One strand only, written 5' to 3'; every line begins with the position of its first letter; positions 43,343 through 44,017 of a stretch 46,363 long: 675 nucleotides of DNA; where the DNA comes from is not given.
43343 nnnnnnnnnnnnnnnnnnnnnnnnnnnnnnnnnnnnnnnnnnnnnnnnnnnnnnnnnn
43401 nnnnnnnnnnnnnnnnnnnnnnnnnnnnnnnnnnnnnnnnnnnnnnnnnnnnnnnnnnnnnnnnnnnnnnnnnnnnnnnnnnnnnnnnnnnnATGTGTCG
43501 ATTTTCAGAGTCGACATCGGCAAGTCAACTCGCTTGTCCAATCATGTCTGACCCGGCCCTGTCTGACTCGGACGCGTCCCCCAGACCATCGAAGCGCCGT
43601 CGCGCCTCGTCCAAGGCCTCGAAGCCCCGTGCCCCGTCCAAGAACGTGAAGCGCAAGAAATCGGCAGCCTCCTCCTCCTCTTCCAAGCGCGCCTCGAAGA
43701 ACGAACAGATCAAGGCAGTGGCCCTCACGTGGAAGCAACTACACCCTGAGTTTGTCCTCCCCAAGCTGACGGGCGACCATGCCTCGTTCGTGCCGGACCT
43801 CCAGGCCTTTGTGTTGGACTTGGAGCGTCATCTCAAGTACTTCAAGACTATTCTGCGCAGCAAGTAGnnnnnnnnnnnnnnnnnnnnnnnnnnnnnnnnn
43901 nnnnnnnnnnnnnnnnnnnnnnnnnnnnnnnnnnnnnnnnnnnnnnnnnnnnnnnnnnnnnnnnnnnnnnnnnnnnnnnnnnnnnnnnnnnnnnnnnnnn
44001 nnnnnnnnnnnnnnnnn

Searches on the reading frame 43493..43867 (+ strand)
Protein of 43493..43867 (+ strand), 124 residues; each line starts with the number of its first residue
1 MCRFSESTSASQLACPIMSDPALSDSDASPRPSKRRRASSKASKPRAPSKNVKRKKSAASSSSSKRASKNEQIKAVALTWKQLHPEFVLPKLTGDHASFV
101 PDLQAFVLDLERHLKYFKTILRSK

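Call 21: search_protein_families(library=pfam, proteins=[window:43493-43867:+], max_evalue=10)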
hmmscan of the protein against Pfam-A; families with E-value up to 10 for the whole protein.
window:43493-43867:+ (124 aa): 1 family
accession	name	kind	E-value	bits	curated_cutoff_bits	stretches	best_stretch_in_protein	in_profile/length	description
PF00844.24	Gemini_coat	-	0.059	13.3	33.9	1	35-119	1-91/244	Geminivirus coat protein/nuclear export factor BR1 family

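Call 82: find_homologous_proteins(query=window:43493-43867:+, max_evalue=0.01)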
Query window:43493-43867:+ (124 aa): 1 proteins with E <= 0.01 among 20 candidates.
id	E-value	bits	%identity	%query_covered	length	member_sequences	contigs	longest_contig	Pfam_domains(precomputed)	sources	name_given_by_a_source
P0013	1.5e-37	146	99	59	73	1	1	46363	-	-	-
